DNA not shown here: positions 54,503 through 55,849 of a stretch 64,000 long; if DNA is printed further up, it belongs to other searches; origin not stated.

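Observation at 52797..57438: Translationally coupled trio: M23 peptidase, prenyltransferase/terpene-cyclase-like repeat protein, polytopic PAS-PP2C phosphatase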

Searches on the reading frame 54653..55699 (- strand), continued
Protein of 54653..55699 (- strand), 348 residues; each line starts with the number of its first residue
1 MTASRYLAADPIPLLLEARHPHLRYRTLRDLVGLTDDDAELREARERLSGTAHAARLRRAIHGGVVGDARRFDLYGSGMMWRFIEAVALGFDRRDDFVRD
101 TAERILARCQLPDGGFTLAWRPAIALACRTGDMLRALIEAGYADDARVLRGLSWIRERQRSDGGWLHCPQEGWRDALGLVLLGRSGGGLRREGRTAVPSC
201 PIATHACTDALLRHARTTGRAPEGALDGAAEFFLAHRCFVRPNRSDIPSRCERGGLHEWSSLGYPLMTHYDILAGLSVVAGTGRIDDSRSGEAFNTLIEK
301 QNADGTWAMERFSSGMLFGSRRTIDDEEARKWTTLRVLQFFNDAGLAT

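Call 66: search_solved_structures(query=A4, max_evalue=10, show_alignments=5)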
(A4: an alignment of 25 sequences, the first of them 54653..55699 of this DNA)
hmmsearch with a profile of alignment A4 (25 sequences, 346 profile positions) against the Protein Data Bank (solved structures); distinct sequences matched with E-value up to 10: 23.
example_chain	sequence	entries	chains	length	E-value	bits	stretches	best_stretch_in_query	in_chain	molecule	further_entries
2sqc_A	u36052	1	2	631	1.2e-15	60.7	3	85-161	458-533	SQUALENE-HOPENE CYCLASE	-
3sqc_A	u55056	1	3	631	3.7e-15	59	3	85-161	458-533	SQUALENE--HOPENE CYCLASE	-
1gsz_A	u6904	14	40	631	5.1e-14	55.3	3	85-161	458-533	SQUALENE--HOPENE CYCLASE | SQUALENE-HOPENE CYCLASE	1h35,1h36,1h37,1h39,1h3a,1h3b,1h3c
6vpt_A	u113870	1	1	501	4.4e-05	25.9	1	85-164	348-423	Cyclase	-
8pak_A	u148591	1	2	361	8.8e-05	24.9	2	141-161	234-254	Squalene--hopene cyclase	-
8j5z_A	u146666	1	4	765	0.00018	23.9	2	142-161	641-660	Terpene cyclase/mutase family member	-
6ij1_A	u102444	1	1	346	0.00045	22.6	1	110-162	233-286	Prenylcyclase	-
7xqz_A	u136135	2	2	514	0.0012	21.2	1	89-163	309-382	SQHop_cyclase_C domain-containing protein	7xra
7xr7_A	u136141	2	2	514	0.0012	21.2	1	89-163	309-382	SQHop_cyclase_C domain-containing protein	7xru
7xq4_A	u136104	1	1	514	0.0012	21.1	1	89-164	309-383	SQHop_cyclase_C domain-containing protein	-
8zg5_A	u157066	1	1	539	0.0014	21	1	89-164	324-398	Squalene cyclase C-terminal domain-containing protein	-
8zg1_A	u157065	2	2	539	0.0014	21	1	89-164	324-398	Squalene cyclase C-terminal domain-containing protein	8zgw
8zg0_A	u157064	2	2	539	0.0014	21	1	89-164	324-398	Squalene cyclase C-terminal domain-containing protein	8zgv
7xkx_A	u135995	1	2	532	0.0022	20.3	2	195-232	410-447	SQHop_cyclase_C domain-containing protein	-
8paj_A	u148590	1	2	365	0.013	17.8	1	140-169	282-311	Squalene-hopene/tetraprenyl-beta-curcumene cyclase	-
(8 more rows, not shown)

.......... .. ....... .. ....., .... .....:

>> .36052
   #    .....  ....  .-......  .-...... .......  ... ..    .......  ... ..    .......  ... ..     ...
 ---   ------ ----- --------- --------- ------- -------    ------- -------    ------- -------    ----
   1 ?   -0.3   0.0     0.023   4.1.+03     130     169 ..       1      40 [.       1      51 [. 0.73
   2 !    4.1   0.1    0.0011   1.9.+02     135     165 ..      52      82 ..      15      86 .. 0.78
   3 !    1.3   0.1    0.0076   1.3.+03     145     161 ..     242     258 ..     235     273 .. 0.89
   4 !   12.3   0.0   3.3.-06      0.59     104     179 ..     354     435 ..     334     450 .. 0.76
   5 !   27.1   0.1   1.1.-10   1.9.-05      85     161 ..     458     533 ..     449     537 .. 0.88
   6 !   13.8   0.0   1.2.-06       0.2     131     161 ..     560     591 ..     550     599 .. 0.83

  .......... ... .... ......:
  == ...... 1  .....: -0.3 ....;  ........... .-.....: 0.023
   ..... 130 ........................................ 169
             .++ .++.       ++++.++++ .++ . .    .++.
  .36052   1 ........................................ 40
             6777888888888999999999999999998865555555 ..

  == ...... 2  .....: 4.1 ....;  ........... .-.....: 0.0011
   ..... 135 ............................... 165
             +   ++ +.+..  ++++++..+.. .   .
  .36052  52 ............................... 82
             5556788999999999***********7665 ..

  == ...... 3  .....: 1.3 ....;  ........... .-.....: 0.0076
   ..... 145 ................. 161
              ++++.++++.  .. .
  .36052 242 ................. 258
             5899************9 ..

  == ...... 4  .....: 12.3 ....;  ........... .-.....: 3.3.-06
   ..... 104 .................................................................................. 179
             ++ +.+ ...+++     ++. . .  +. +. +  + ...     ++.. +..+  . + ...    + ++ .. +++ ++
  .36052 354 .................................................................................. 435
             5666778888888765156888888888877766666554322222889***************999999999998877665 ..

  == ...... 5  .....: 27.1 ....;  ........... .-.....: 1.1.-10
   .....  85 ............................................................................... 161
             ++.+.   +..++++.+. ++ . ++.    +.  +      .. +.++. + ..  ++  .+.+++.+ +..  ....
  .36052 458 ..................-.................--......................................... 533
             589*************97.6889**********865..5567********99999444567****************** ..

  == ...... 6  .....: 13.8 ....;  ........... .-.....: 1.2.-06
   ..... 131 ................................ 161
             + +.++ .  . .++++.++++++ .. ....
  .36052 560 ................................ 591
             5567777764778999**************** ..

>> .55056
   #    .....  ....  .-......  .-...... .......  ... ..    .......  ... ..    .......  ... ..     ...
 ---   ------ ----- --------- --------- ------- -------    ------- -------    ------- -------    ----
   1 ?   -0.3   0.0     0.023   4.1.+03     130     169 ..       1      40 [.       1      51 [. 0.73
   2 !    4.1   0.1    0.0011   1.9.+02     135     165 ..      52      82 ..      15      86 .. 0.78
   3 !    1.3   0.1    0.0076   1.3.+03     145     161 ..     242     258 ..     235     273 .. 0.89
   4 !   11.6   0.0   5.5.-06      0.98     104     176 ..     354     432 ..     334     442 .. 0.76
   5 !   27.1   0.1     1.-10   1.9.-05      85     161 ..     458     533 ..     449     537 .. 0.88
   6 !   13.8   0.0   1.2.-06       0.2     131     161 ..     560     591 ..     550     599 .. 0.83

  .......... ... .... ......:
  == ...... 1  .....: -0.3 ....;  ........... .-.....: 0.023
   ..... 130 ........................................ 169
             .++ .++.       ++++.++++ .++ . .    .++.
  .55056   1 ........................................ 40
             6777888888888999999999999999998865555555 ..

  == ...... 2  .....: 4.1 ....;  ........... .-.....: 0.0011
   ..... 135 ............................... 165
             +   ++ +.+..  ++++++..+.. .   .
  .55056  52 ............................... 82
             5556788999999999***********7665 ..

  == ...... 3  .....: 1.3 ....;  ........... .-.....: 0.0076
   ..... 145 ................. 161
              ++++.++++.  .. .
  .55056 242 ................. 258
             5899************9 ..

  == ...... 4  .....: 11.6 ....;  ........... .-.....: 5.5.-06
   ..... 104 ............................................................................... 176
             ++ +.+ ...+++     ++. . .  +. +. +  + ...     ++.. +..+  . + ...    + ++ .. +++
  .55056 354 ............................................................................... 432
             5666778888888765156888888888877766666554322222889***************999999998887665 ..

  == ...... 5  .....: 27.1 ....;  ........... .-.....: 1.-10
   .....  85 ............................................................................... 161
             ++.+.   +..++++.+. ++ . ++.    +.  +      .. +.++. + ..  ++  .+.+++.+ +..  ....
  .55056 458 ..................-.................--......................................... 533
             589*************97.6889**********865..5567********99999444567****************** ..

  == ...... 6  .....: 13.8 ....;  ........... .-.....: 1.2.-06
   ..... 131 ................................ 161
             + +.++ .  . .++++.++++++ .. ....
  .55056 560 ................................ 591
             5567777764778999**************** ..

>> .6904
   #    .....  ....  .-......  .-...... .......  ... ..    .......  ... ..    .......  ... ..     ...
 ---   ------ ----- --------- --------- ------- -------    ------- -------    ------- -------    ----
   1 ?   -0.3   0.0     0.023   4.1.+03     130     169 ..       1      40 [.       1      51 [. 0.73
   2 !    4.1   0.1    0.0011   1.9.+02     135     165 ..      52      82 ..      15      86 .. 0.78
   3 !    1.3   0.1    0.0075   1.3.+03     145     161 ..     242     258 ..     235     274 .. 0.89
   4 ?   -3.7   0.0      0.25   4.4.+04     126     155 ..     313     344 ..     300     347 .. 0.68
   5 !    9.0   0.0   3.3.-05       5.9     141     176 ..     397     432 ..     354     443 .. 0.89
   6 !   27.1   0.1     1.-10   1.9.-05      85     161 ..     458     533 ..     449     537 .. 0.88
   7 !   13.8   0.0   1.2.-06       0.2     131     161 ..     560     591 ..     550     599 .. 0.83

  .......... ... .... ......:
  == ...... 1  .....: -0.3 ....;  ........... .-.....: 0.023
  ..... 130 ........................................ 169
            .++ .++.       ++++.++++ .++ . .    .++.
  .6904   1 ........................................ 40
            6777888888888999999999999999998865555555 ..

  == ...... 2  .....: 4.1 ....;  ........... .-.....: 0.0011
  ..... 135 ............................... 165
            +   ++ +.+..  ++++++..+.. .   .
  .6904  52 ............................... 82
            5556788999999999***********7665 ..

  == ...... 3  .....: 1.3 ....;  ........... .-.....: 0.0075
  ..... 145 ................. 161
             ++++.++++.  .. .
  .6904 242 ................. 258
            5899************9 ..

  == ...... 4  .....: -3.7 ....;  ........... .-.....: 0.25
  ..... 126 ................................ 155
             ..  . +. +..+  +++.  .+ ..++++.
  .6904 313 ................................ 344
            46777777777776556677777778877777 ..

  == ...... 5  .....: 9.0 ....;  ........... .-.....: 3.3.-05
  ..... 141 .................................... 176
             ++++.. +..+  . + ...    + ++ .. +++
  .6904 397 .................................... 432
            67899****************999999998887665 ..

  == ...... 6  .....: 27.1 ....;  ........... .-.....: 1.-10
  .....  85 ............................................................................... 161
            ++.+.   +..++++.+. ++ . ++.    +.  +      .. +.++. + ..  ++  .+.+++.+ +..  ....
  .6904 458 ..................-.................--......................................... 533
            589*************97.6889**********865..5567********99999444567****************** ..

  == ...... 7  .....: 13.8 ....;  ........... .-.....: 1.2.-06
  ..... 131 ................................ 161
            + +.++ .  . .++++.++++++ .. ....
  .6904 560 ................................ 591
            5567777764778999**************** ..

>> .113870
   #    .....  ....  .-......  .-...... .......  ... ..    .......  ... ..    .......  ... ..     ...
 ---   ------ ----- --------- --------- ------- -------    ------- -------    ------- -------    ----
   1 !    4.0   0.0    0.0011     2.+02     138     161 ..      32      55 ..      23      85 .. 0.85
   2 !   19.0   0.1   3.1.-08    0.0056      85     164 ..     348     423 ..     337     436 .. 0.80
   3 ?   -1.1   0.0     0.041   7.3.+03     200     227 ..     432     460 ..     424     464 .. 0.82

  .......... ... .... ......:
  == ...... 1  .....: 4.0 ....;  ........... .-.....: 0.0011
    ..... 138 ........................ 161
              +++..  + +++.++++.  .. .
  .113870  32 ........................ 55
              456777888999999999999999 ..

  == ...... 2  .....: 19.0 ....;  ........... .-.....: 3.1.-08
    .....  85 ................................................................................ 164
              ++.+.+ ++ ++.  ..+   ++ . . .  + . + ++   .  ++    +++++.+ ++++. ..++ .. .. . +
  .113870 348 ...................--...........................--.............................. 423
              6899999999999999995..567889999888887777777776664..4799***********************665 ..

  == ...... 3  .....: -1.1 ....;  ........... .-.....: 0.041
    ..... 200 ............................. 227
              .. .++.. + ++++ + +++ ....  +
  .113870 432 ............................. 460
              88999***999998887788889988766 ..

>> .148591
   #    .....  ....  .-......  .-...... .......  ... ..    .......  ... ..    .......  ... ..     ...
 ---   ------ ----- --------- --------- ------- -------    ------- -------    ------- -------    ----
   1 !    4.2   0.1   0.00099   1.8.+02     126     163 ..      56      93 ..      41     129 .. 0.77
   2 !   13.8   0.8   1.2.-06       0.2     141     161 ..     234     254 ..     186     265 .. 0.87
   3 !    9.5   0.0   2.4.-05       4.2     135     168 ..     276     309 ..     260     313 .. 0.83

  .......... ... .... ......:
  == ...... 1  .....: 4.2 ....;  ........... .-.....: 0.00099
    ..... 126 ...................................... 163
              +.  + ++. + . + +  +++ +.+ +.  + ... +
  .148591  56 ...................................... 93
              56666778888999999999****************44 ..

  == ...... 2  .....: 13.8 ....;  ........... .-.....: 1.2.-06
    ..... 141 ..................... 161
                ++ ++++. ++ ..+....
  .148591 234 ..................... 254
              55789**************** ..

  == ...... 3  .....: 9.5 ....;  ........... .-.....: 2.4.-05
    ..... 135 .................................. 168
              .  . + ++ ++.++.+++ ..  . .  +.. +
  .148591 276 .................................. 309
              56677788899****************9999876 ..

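Call 67: find_related_loci(query=A4, collection=metagenome_contigs, flank=6000)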
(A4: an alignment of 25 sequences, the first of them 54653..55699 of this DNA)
Query A4 (348 aa) in metagenome_contigs; peptide patterns used: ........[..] (x = any residue, [..] = any of these).
202 stretches matched a pattern; 103 encode a relative of the query (tblastn E <= 1e-3); the best 80 are kept; 80 distinct loci.
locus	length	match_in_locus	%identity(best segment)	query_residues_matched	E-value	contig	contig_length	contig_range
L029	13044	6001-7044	98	1-348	0e+0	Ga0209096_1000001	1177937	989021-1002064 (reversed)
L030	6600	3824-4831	47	4-346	3e-89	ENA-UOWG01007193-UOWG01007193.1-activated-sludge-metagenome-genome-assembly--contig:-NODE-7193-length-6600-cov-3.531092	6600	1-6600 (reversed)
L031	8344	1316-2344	46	1-346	9e-87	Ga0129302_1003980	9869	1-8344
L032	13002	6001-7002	43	1-341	4e-85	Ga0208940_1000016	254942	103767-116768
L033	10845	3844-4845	43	1-341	4e-85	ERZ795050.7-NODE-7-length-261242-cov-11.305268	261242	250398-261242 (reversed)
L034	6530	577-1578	43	1-341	4e-85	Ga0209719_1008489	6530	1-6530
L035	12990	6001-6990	45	5-346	1e-82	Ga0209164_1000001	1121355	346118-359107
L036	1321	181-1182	43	4-345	1e-88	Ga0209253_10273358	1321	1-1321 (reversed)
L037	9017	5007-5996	43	4-340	1e-81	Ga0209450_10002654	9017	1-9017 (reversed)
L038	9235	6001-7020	41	4-346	1e-80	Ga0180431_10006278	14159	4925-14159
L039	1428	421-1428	43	4-340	3e-85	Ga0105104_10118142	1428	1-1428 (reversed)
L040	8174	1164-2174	41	1-344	1e-79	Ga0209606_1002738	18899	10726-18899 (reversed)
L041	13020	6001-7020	41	4-346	1e-79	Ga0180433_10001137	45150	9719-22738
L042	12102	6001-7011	41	1-344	1e-79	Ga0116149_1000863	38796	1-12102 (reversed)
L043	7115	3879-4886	42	4-346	8e-80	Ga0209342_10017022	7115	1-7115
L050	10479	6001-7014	41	4-348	5e-75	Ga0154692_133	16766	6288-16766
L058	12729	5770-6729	32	4-342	7e-69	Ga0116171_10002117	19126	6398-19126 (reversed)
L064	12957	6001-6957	34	5-341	2e-61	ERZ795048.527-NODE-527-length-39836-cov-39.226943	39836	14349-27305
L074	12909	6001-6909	34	1-316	2e-57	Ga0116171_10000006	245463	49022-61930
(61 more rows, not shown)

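Call 71: search_protein_families(library=pfam, proteins=[L042:2872-5139:-, L035:3146-5266:-, L064:5303-5998:+, L058:5078-5770:+, L058:4472-4996:-, L058:3949-4482:-, L058:3110-3952:-, L058:1180-3057:+, L035:5316-5687:+, L058:6750-7535:-], max_evalue=0.001)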
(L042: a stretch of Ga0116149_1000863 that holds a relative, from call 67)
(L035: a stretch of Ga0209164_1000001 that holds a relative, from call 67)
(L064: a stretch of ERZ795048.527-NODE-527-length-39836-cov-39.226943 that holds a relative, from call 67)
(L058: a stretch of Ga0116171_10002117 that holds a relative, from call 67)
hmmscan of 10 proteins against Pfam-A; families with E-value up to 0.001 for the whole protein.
L042:2872-5139:- (755 aa): 3 families
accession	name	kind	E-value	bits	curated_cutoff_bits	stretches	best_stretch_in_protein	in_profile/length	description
PF14333.11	DUF4389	-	5e-11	42.8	25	1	686-752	8-74/76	Domain of unknown function (DUF4389)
PF13717.11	Zn_ribbon_4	-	2.1e-08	34.4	30.3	1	1-32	1-32/36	zinc-ribbon domain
PF13719.11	Zn_ribbon_5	-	0.00078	19.6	29.3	0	1-31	1-31/37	zinc-ribbon domain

L035:3146-5266:- (706 aa): 3 families
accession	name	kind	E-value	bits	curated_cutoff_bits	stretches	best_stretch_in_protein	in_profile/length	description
PF14333.11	DUF4389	-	1.3e-11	44.7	25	1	638-704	8-74/76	Domain of unknown function (DUF4389)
PF13717.11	Zn_ribbon_4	-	3.9e-09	36.7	30.3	1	1-32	1-32/36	zinc-ribbon domain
PF13719.11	Zn_ribbon_5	-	0.00034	20.7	29.3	1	1-33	1-33/37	zinc-ribbon domain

L064:5303-5998:+ (231 aa): 4 families
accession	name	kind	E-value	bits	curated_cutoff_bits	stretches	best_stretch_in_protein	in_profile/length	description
PF01128.25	IspD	-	4.1e-52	177.6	27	1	2-225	1-219/221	2-C-methyl-D-erythritol 4-phosphate cytidylyltransferase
PF12804.13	NTP_transf_3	-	2.3e-15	57.6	27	1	4-133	1-121/160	MobA-like NTP transferase domain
PF02348.25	CTP_transf_3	-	9.9e-06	25.9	22.6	1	21-139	16-130/217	Cytidylyltransferase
PF00483.29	NTP_transferase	-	0.00011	22.3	21.2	1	4-67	2-68/245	Nucleotidyl transferase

L058:5078-5770:+ (230 aa): 4 families
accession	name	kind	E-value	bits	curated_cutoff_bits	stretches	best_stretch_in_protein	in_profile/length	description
PF01128.25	IspD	-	9.2e-53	179.7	27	1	3-224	2-219/221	2-C-methyl-D-erythritol 4-phosphate cytidylyltransferase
PF12804.13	NTP_transf_3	-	1.9e-13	51.3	27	1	4-174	1-142/160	MobA-like NTP transferase domain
PF00483.29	NTP_transferase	-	6.5e-05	23.1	21.2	1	4-61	2-62/245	Nucleotidyl transferase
PF02348.25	CTP_transf_3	-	0.00017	21.9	22.6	1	20-129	15-120/217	Cytidylyltransferase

L058:4472-4996:- (174 aa): 1 family
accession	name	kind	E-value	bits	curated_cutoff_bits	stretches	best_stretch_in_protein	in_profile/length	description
PF00994.29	MoCF_biosynth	-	7.5e-36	123.4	26.6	1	10-146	1-137/144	Probable molybdopterin binding domain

L058:3949-4482:- (177 aa): 1 family
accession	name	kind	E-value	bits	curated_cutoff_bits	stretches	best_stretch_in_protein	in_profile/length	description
PF01661.27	Macro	-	5.5e-47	159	22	1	26-138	1-118/118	Macro domain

L058:3110-3952:- (280 aa): 1 family
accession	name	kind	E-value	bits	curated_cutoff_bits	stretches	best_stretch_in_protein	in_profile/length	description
PF00215.30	OMPdecase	-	2e-21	77.4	27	1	60-227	28-184/221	Orotidine 5'-phosphate decarboxylase / HUMPS family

L058:1180-3057:+ (625 aa): 2 families
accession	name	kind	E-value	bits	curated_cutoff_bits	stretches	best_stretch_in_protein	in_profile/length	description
PF04055.27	Radical_SAM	-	1.8e-22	80.7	29.5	1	183-340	1-165/166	Radical SAM superfamily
PF02310.24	B12-binding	-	1.8e-07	31.5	32.1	1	53-131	38-117/121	B12 binding domain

L035:5316-5687:+ (123 aa): 0 families

L058:6750-7535:- (261 aa): 0 families

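Call 74: search_protein_families(library=ncbifam, proteins=[L058:6750-7535:-, L042:5158-5472:-, L058:5764-6768:+, L042:5995-7050:+], max_evalue=0.1)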
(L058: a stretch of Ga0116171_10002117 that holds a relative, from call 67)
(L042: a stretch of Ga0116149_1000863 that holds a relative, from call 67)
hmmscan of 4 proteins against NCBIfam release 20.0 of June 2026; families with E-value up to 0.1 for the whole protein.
L058:6750-7535:- (261 aa): 0 families

L042:5158-5472:- (104 aa): 2 families
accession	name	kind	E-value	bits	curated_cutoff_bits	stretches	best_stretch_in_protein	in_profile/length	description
NF004743.0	PRK06076.1-4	equivalog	0.022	13.7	494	1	54-97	176-219/433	NADH-quinone oxidoreductase subunit NuoH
NF033492.1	podovir_small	equivalog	0.097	12.6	32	0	20-31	20-31/36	putative phage replication protein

L058:5764-6768:+ (334 aa): 3 families
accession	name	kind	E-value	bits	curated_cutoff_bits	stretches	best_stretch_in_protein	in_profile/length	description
TIGR01787.1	squalene_cyclas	subfamily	0.014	14.1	322.7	0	138-159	385-527/622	squalene/oxidosqualene cyclases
NF053823.1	SCO2321_fam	equivalog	0.029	13.3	300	1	128-163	107-142/405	SCO2321 family membrane protein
TIGR03463.1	osq_cycl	subfamily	0.034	12.4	851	0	139-167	582-610/634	2,3-oxidosqualene cyclase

L042:5995-7050:+ (351 aa): 4 families
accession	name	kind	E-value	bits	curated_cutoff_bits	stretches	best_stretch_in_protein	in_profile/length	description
TIGR01787.1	squalene_cyclas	subfamily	6.8e-06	25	322.7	1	78-161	445-527/622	squalene/oxidosqualene cyclases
TIGR03463.1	osq_cycl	subfamily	4.3e-05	22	851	1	97-162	481-545/634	2,3-oxidosqualene cyclase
NF053823.1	SCO2321_fam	equivalog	0.00081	18.4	300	1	127-165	104-142/405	SCO2321 family membrane protein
TIGR01507.1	hopene_cyclase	equivalog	0.0094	14.3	431.1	0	137-163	517-543/640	squalene--hopene cyclase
